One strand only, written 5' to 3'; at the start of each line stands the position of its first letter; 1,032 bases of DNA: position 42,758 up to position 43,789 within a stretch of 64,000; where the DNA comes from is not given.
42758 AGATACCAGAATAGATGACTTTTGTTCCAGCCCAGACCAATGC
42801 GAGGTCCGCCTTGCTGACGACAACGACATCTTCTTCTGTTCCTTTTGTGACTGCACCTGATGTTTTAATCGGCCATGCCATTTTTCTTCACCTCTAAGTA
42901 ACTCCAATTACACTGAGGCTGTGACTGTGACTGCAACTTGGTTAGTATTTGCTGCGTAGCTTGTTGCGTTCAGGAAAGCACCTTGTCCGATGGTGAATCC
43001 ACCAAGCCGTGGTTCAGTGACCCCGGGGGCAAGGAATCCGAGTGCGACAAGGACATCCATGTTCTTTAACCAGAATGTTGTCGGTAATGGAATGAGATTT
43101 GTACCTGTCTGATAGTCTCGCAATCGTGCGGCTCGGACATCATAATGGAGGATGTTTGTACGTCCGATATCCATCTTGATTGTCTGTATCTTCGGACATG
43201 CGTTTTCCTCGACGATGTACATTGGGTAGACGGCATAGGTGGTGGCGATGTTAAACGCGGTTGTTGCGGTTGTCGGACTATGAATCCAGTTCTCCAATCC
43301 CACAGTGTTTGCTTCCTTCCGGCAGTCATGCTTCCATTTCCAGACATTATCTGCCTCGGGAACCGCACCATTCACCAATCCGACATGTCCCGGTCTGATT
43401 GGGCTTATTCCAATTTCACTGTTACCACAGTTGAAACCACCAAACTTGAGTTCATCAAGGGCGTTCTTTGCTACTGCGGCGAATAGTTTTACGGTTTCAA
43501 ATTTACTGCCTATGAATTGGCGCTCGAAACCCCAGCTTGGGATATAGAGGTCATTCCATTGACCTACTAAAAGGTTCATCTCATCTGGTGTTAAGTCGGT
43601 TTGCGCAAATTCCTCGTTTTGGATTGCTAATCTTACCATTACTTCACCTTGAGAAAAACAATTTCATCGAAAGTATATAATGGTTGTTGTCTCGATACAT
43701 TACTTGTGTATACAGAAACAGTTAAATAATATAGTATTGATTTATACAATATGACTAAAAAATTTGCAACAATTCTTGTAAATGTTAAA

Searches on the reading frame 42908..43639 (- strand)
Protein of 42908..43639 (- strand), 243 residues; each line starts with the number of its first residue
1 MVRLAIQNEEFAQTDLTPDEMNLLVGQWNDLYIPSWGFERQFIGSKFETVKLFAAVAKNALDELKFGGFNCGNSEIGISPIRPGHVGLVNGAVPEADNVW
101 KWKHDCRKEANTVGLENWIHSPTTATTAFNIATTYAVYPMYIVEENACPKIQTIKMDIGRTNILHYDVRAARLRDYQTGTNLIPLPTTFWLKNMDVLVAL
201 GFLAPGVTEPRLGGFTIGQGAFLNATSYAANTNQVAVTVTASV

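Call 11: search_protein_families(library=phrogs, proteins=[window:42908-43639:-], max_evalue=0.001)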
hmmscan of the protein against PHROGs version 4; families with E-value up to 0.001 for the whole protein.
window:42908-43639:- (243 aa): 0 families

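Call 27: search_protein_families(library=pfam, proteins=[window:42908-43639:-], max_evalue=0.01)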
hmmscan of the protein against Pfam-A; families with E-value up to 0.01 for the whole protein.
window:42908-43639:- (243 aa): 0 families

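Call 102: search_dna_similar(query=window:42908-43639:-, collection=phages, mode=protein, max_rows=8, max_evalue=0.01)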
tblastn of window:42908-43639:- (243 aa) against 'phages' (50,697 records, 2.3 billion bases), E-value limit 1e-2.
No match.
